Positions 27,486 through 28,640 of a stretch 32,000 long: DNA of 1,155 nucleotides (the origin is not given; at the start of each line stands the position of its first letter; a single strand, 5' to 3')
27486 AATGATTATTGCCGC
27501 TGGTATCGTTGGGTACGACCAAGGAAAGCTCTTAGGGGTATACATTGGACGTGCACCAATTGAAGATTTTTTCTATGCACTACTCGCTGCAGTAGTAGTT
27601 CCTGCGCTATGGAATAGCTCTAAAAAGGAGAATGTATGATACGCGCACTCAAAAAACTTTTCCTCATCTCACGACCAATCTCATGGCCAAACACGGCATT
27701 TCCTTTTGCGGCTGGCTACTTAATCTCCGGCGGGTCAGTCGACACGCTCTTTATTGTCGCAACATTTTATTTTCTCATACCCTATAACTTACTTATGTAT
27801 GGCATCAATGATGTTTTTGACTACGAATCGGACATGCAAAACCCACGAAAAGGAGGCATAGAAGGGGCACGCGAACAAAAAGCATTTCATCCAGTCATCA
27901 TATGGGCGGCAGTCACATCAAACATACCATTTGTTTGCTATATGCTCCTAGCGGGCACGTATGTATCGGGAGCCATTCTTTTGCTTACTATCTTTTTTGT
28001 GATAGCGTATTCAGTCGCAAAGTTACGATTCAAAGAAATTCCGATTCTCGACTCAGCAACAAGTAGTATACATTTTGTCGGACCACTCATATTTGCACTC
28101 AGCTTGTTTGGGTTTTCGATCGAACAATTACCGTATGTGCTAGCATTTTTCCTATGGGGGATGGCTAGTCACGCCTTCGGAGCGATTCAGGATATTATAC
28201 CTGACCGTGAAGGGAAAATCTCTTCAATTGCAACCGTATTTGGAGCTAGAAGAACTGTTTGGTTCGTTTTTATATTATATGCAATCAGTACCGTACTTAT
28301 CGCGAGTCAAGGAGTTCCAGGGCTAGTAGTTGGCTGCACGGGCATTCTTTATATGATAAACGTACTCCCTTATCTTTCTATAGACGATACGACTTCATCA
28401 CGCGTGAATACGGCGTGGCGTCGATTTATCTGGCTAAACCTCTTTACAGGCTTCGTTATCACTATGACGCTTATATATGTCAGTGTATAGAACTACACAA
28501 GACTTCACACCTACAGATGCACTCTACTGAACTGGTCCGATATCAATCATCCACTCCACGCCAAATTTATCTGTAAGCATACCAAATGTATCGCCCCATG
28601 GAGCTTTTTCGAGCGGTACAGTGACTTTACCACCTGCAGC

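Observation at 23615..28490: Complete, fully translationally coupled C50-type carotenoid operon (crtE-B-I-Ye-Yf-Eb) in a genome context that does not look actinobacterial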

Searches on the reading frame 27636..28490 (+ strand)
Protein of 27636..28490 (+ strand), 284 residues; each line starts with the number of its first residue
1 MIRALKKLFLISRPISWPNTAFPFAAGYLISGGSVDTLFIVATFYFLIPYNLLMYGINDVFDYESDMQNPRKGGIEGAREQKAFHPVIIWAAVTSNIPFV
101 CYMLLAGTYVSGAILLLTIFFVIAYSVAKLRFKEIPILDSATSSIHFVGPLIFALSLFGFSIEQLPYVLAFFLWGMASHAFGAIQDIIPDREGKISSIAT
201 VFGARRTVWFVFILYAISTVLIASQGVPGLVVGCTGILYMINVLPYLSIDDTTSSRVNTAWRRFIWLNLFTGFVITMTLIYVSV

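Call 3: search_protein_families(library=pfam, proteins=[window:27636-28490:+])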
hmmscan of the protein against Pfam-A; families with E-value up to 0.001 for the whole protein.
window:27636-28490:+ (284 aa): 1 family
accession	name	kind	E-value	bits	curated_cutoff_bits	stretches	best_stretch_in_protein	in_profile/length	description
PF01040.23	UbiA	-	2.8e-22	79.7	34.2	1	22-267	3-249/250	UbiA prenyltransferase family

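Call 4: search_protein_families(library=ncbifam, proteins=[window:27636-28490:+])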
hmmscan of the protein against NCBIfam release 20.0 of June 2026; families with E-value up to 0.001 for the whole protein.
window:27636-28490:+ (284 aa): 8 families
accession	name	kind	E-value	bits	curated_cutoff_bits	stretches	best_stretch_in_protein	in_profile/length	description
NF009608.0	PRK13105.1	equivalog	3.5e-117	390.7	217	1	3-282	7-288/291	prenyltransferase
NF010119.0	PRK13595.1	equivalog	4.2e-43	147.9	248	1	3-228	10-235/292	prenyltransferase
NF009516.0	PRK12875.1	equivalog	5.6e-38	130.7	205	1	4-282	16-288/292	prenyltransferase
NF009523.0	PRK12884.1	equivalog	1.4e-07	31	269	1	21-244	20-233/279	prenyltransferase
TIGR01475.1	ubiA_other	subfamily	4.9e-07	29.5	180.8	1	56-280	54-277/282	UbiA-like polyprenyltransferase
NF009511.0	PRK12871.1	equivalog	8e-06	25.4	281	0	83-217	99-230/297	prenyltransferase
NF009526.0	PRK12888.1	equivalog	0.00021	20.8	364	1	56-244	70-256/301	4-hydroxybenzoate octaprenyltransferase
NF004617.0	PRK05951.1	equivalog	0.00038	19.7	239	1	3-222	12-241/306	prenyltransferase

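Call 10: find_encoding_contigs(protein=window:27636-28490:+, flank=10000, max_places=10)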
Protein window:27636-28490:+ (284 aa): 16 contigs read that carry it; 6 places shown.
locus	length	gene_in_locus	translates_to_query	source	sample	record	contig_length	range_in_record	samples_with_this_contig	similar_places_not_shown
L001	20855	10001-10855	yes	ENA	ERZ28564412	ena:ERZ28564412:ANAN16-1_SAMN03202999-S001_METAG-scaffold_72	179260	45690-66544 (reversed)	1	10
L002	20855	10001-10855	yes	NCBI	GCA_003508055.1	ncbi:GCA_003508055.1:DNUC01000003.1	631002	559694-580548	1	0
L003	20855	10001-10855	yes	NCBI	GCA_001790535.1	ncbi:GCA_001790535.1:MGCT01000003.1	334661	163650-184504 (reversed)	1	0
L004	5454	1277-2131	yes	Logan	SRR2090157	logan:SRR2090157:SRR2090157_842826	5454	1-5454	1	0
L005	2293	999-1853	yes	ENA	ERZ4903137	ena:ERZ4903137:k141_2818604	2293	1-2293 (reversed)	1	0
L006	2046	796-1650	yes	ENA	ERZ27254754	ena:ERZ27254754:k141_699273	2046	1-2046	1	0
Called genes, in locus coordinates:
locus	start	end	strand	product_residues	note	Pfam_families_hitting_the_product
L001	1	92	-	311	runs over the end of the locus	PF01544:CorA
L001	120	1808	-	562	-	PF00083:Sugar_tr, PF07690:MFS_1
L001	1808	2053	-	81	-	PF04014:MazE_antitoxin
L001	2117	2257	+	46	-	-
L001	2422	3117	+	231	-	PF00027:cNMP_binding, PF13545:HTH_Crp_2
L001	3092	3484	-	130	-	PF00072:Response_reg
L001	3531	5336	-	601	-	PF03924:CHASE, PF00512:HisKA, PF02518:HATPase_c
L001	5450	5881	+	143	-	PF00011:HSP20, PF17886:ArsA_HSP20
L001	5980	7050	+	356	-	PF00348:polyprenyl_synt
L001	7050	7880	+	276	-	PF00494:SQS_PSY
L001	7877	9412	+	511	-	PF00890:FAD_binding_2 (faint), PF01266:DAO (weak), PF01593:Amino_oxidase, PF03486:HI0933_like (faint), PF07992:Pyr_redox_2 (faint), PF13450:NAD_binding_8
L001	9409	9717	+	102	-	-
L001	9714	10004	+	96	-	PF18916:Lycopene_cyc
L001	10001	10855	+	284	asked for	PF01040:UbiA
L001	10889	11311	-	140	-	PF00903:Glyoxalase, PF06983:3-dmu-9_3-mt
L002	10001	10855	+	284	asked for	PF01040:UbiA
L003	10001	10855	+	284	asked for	PF01040:UbiA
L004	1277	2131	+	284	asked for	PF01040:UbiA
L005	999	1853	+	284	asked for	PF01040:UbiA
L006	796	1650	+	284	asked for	PF01040:UbiA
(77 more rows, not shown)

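Call 12: find_homologous_proteins(query=window:27636-28490:+, max_evalue=1e-10)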
Query window:27636-28490:+ (284 aa): 7991 proteins with E <= 1e-10 among 8000 candidates; the best 120 are listed.
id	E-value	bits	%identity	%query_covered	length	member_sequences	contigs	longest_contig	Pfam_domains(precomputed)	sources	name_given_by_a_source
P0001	2.9e-181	619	100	100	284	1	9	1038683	PF01040.24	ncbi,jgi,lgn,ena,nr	ncbi:TPA: prenyltransferase [Candidatus Saccharibacteria bacterium]|nr:MAG: 4-hydroxybenzoate polypr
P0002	3.0e-178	609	98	100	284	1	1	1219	PF01040.24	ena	-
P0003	2.2e-177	606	98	100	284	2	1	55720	PF01040.24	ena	-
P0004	2.3e-177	606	98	100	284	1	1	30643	PF01040.24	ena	-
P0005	6.2e-177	605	98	100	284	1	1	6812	PF01040.24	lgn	-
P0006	7.2e-176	602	96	100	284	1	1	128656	PF01040.24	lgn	-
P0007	1.2e-148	512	99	83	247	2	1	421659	PF01040.24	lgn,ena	-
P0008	5.1e-138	477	75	99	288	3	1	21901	PF01040.24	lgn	-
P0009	1.3e-137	476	75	99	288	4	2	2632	PF01040.24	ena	-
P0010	3.5e-137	475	75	99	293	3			PF01040.24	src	-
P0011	1.0e-136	473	73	100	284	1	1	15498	PF01040.24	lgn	-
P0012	3.9e-134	465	72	100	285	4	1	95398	PF01040.24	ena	-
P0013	5.4e-132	458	71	100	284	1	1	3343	PF01040.24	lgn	-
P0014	2.3e-128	446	69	99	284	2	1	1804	PF01040.24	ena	-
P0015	2.5e-128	446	69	100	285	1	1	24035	PF01040.24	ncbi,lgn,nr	ncbi:MAG: prenyltransferase [Chloroflexi bacterium]|nr:MAG: prenyltransferase [Chloroflexota bacteri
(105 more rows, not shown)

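Call 22: search_dna_similar(query=window:27636-28490:+, collection=plasmids, mode=protein, max_rows=30)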
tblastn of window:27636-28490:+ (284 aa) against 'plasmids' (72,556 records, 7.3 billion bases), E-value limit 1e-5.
Records with a match: 6; places in all: 6; records where one place covers at least 80% of the query: 4.
Best place of each record, by identity: <60% 6.
By first word of the organism name: Halomontanus 2; Arthrobacter 1; Halocatena 1; Halarchaeum 1; Haloferax 1.
By predicted mobility (MOB-suite, as given by PLSDB): non-mobilizable 6.
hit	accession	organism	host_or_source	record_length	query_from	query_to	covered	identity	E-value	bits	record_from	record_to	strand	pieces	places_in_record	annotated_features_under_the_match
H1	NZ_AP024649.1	Arthrobacter sp. StoSoilB13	-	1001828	3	280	98%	51.4%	2e-86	288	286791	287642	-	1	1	none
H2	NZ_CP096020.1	Halocatena salina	cell culture,sediment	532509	8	277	95%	31.8%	2e-21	100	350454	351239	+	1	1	prenyltransferase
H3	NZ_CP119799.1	Halomontanus rarus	cell culture,sediment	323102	6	241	83%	32.3%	1e-20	99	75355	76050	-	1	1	prenyltransferase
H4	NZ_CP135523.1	Halomontanus rarus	Salt lake,Salt lake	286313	6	241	83%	32.3%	2e-20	99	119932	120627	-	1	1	prenyltransferase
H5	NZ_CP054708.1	Halarchaeum sp. CBA1220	solar salt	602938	5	221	76%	33.0%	7e-18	91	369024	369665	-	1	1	prenyltransferase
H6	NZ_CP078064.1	Haloferax larsenii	Cell culture,Salt Lake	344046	6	229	79%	30.9%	4e-24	108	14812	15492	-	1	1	prenyltransferase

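Call 23: get_annotated_region(hit=H1, flank=7000)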
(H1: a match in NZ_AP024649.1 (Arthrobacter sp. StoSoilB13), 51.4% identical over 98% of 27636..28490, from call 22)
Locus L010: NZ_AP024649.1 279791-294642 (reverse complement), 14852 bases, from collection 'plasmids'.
description: Arthrobacter sp. StoSoilB13 plasmid StoSoilB13-2, complete sequence
organism: Arthrobacter sp. StoSoilB13 (NCBI taxid 2830993)
taxonomy: Bacteria; Actinomycetota; Actinomycetes; Micrococcales; Micrococcaceae; Arthrobacter; Arthrobacter sp. StoSoilB13
host: -; source: -; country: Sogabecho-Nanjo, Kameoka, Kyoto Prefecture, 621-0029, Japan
typing (MOB-suite, as given by PLSDB): non-mobilizable
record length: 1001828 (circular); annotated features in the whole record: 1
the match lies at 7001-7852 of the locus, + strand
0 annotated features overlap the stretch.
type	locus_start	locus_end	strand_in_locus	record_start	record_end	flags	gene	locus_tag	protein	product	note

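Call 24: get_annotated_region(hit=H6, flank=5000)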
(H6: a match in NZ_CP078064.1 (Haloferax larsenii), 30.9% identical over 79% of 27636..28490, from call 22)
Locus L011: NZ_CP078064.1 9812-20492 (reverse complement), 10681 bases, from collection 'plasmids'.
description: Haloferax larsenii strain NCIM 5678 plasmid pHl5678-1, complete sequence
organism: Haloferax larsenii (NCBI taxid 302484)
taxonomy: Archaea; Euryarchaeota; Halobacteria; Halobacteriales; Haloferacaceae; Haloferax; Haloferax larsenii
host: -; source: Cell culture,Salt Lake; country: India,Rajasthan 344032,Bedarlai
typing (MOB-suite, as given by PLSDB): non-mobilizable
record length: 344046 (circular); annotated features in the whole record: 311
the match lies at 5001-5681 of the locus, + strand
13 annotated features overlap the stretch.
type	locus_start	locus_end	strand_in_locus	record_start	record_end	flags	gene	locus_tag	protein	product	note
CDS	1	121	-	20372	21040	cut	-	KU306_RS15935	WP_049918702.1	helix-turn-helix domain-containing protein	-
CDS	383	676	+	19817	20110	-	-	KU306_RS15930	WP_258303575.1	hypothetical protein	-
CDS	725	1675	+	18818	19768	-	-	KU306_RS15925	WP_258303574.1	phosphoglucosamine mutase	-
CDS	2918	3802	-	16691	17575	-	-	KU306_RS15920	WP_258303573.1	alpha/beta hydrolase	-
CDS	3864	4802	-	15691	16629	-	-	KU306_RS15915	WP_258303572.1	UbiA family prenyltransferase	-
CDS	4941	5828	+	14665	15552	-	-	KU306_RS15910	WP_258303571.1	prenyltransferase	-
CDS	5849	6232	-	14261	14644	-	-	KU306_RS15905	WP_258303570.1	nuclear transport factor 2 family protein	-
CDS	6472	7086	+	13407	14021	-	-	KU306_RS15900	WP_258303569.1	phosphoribosyltransferase family protein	GO:0009116 - nucleoside metabolic process [Evidence IEA]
CDS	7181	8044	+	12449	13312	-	-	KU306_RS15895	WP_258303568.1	UbiA family prenyltransferase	-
CDS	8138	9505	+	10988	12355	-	-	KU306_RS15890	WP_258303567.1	geranylgeranyl reductase family protein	GO:0030494 - bacteriochlorophyll biosynthetic process [Evidence IEA]; GO:0015995 - chlorophyll biosynthetic process ...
CDS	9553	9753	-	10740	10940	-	-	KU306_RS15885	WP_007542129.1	hypothetical protein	-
CDS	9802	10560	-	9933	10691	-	-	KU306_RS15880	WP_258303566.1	hypothetical protein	-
CDS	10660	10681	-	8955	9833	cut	-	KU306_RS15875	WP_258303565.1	hypothetical protein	-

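Call 27: find_related_loci(query=A1, collection=genome_contigs, flank=8000)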
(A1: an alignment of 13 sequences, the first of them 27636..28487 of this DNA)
Query A1 (284 aa) in genome_contigs; peptide patterns used: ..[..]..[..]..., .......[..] (x = any residue, [..] = any of these).
599 stretches matched a pattern (row limit reached: there are more); 570 encode a relative of the query (tblastn E <= 1e-3); the best 80 are kept; 80 distinct loci.
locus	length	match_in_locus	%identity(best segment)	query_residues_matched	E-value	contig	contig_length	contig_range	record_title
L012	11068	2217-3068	69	1-284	1e-131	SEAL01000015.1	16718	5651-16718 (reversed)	MAG: Chloroflexi bacterium isolate PMG_070 scaffold_10775, whole genome shotgun sequence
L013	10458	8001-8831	65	4-280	7e-125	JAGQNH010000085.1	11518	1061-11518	MAG: Candidatus Saccharibacteria bacterium isolate HKST-UBA63 2009_475351, whole genome shotgun sequence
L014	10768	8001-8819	64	1-273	2e-123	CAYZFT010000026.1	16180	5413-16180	MAG TPA_asm: uncultured Candidatus Saccharibacteria bacterium isolate SRP342105_co1_26 genome assembly, contig: NODE_484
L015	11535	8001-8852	63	1-284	2e-123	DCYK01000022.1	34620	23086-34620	MAG TPA_asm: Candidatus Saccharibacteria bacterium UBA2112 UBA2112_contig_9345, whole genome shotgun sequence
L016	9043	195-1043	64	1-283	4e-122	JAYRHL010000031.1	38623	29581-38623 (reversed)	MAG: Candidatus Saccharimonadaceae bacterium isolate SZ_szas25bin.26 k141_1086927, whole genome shotgun sequence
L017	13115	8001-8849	63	1-283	3e-120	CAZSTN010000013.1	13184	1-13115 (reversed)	MAG TPA_asm: uncultured Candidatus Saccharibacteria bacterium isolate SRP192927_co1_945 genome assembly, contig: NODE_10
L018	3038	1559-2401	61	1-281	9e-124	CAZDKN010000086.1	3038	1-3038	MAG TPA_asm: uncultured Candidatus Saccharimonas sp. isolate SRP062349_co2_266 genome assembly, contig: NODE_19913_lengt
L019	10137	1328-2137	63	11-280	3e-117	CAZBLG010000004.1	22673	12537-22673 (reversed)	MAG TPA_asm: uncultured Candidatus Saccharibacteria bacterium isolate SRP220891_co3_243 genome assembly, contig: NODE_27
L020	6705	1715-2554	63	1-280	6e-115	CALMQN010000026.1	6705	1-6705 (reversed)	MAG TPA_asm: uncultured bacterium isolate SRR5676477_bin.49_CONCOCT_v1.1_MAG genome assembly, contig: ERZ724547.1767, wh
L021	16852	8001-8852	61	1-284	1e-114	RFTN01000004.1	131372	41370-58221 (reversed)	MAG: bacterium isolate WB4_3_0875 contig_100_3, whole genome shotgun sequence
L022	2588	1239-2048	61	1-270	3e-119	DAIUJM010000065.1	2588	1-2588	MAG TPA_asm: Candidatus Saccharibacteria bacterium isolate CTOTU2436 NODE_16877_length_2588_cov_7.291749, whole genome s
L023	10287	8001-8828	62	5-280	8e-113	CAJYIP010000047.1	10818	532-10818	Patescibacteria group bacterium isolate S1C17122_SP350 genome assembly, contig: S1Ck127_285577, whole genome shotgun seq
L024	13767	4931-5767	62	2-280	3e-112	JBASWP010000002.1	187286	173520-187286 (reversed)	MAG: Candidatus Microsaccharimonas sp. isolate MFD03231_ilm_asm_bin55 k127_131287, whole genome shotgun sequence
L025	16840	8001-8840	61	1-280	3e-111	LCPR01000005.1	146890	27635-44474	MAG: Candidatus Saccharibacteria bacterium GW2011_GWC2_48_9 UY35_C0005, whole genome shotgun sequence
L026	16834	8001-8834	56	3-280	4e-110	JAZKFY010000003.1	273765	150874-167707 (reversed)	MAG: Patescibacteria group bacterium isolate DC_RB_04_SPN110320-bin024_1 DCRB04SPN_B024_1_000000000003, whole genome sho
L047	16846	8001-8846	54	2-280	4e-96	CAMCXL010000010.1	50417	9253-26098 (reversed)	MAG: Rhodoluna limnophila isolate MiE-14oct19-233 genome assembly, contig: MiE-14oct19-C695, whole genome shotgun sequen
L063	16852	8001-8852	53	1-284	5e-94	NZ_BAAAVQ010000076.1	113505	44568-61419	Glutamicibacter bergerei strain JCM 13567 sequence076, whole genome shotgun sequence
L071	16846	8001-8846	51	5-284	9e-94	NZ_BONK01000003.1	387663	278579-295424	Cellulomonas chitinilytica strain NBRC 110799 sequence03, whole genome shotgun sequence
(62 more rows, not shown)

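Call 44: search_protein_families(library=ncbifam, proteins=[L063:8001-8852:+, L047:8001-8846:+, L011:4941-5828:+, L010:6677-7873:+, L071:8001-8846:+], max_evalue=1e-10)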
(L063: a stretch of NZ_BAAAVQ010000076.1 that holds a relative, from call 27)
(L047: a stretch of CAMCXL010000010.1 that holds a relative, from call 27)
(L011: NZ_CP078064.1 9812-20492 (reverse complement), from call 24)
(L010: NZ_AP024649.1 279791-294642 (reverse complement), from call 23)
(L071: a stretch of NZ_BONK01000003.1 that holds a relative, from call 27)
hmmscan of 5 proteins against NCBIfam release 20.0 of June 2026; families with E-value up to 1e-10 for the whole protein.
L063:8001-8852:+ (284 aa): 3 families
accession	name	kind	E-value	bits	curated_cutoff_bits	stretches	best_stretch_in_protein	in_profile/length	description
NF009608.0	PRK13105.1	equivalog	5.7e-130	432.7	217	1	1-282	8-288/291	prenyltransferase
NF010119.0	PRK13595.1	equivalog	3.1e-41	141.8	248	1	2-272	12-275/292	prenyltransferase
NF009516.0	PRK12875.1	equivalog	9.9e-41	139.7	205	1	3-283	18-289/292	prenyltransferase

L047:8001-8846:+ (282 aa): 3 families
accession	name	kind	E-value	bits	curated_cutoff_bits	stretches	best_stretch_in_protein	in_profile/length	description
NF009608.0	PRK13105.1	equivalog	8.1e-122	405.9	217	1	3-282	8-286/291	prenyltransferase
NF010119.0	PRK13595.1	equivalog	1.1e-45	156.4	248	1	6-278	14-279/292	prenyltransferase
NF009516.0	PRK12875.1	equivalog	1.2e-36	126.2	205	1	4-277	17-281/292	prenyltransferase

L011:4941-5828:+ (295 aa): 4 families
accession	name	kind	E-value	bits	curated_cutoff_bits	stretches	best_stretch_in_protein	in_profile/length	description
NF009516.0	PRK12875.1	equivalog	5e-66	222.7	205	1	10-293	7-288/292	prenyltransferase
NF009608.0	PRK13105.1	equivalog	6.3e-37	127.3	217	1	18-263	7-250/291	prenyltransferase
NF010119.0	PRK13595.1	equivalog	6.7e-31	107.9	248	1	21-289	13-284/292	prenyltransferase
NF009525.0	PRK12887.1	equivalog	4e-11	42.8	226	0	19-263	13-261/310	homogentisate phytyltransferase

L010:6677-7873:+ (399 aa): 4 families
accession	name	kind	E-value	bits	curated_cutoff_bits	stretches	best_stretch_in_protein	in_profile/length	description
NF009608.0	PRK13105.1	equivalog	3.8e-141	469.4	217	1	111-395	5-289/291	prenyltransferase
NF010119.0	PRK13595.1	equivalog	6.6e-44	150.5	248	1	117-347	14-242/292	prenyltransferase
NF009516.0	PRK12875.1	equivalog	5.8e-39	133.9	205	1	117-349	19-248/292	prenyltransferase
NF009523.0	PRK12884.1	equivalog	2.6e-12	46.5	269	1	136-332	25-213/279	prenyltransferase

L071:8001-8846:+ (282 aa): 3 families
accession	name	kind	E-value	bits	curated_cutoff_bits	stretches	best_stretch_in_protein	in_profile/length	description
NF009608.0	PRK13105.1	equivalog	3.8e-138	459.5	217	1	3-281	11-289/291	prenyltransferase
NF010119.0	PRK13595.1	equivalog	1.5e-45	155.9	248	1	3-259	14-264/292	prenyltransferase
NF009516.0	PRK12875.1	equivalog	1.4e-41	142.4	205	1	5-234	21-250/292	prenyltransferase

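Call 56: search_solved_structures(query=window:27636-28487:+, max_evalue=0.01)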
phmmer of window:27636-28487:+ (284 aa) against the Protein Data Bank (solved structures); distinct sequences matched with E-value up to 0.01: 0.

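Call 65: search_protein_representatives(protein=window:27636-28487:+)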
Query: 284 residues. Proteins with E-value up to 0.001 (for the whole library): 1183; up to 1e-10: 749; up to 1e-30: 115. The best 150 are listed.
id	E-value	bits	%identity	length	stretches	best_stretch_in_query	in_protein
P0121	1.2e-98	346.5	57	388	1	4-282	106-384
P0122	3.0e-88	312.4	53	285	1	2-282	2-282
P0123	1.3e-86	307.1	52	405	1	7-280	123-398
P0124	9.9e-80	284.4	49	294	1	5-282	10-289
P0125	4.8e-79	282.2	51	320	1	3-279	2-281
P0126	6.9e-77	275.1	47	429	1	5-282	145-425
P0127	3.1e-75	269.7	51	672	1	2-281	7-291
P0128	2.3e-73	263.6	51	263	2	95-282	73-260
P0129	3.8e-73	262.8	47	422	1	5-281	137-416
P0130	6.8e-71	255.4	53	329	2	6-157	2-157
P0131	2.9e-69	250.1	50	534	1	7-282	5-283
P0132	1.1e-68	248.2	58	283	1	4-208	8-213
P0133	7.3e-68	245.5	48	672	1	5-280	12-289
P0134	5.8e-65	236.0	43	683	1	5-282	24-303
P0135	8.7e-65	235.4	44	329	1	8-282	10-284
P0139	3.3e-61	223.7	44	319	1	8-281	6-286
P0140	4.4e-61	223.3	44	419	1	2-280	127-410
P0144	4.1e-59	216.8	42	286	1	8-280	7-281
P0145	9.4e-57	209.1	43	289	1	7-282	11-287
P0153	5.1e-53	196.8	43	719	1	5-280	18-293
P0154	1.1e-52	195.7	44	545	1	6-281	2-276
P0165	1.8e-50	188.4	41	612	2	6-281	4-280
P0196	4.5e-40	154.3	37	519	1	7-280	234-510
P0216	8.6e-34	133.7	36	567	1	14-279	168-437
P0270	5.9e-27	111.3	32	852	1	7-279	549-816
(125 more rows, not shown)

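Call 67: list_cluster_members(proteins=[P0121, P0122, P0125, P0139, P0135, P0131, P0127, P0145, P0140, P0144])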
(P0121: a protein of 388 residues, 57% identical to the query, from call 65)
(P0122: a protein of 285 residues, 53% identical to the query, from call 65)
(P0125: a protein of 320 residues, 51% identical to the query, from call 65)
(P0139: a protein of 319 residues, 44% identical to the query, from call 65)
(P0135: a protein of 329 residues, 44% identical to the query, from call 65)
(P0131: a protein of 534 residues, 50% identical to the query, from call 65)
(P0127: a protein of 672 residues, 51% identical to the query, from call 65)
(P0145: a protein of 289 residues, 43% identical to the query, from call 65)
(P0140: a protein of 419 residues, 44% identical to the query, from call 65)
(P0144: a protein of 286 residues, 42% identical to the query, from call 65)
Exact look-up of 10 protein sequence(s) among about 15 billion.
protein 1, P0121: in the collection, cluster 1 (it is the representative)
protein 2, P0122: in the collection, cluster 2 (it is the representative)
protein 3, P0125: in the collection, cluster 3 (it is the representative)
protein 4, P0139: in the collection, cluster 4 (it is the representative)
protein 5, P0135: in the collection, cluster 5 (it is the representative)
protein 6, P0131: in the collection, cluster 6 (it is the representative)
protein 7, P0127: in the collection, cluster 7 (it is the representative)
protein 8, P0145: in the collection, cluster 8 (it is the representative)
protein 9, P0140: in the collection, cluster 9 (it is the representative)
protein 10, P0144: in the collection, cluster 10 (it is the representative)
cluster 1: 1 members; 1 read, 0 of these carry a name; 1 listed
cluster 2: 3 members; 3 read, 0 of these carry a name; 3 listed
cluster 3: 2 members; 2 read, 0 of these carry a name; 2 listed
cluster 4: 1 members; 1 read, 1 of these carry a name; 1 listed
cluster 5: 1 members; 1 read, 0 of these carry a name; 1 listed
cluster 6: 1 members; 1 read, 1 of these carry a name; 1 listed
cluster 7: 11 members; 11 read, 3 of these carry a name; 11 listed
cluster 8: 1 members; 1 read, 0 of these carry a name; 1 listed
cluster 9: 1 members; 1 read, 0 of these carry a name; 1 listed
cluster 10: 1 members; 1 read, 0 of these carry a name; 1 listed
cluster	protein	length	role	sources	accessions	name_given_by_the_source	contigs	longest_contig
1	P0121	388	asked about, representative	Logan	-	-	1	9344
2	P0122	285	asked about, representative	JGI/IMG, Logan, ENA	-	-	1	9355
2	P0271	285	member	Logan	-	-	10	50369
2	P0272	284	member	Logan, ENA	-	-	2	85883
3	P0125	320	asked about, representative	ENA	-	-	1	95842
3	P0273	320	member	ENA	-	-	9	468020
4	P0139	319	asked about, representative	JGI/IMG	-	4-hydroxybenzoate polyprenyltransferase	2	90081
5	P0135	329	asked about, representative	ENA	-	-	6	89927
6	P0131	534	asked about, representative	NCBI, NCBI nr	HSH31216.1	MAG TPA: prenyltransferase, partial [Candidatus Saccharimonadales bacterium] | prenyltransferase [Candidatus Saccharimonadales bacterium]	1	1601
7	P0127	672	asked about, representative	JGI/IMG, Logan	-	4-hydroxybenzoate polyprenyltransferase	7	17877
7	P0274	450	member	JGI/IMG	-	4-hydroxybenzoate polyprenyltransferase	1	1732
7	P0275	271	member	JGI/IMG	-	hypothetical protein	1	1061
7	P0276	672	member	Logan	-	-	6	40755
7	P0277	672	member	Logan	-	-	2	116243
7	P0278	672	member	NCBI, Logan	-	-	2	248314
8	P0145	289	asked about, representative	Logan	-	-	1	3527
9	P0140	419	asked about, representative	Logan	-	-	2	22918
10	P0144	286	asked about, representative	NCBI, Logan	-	-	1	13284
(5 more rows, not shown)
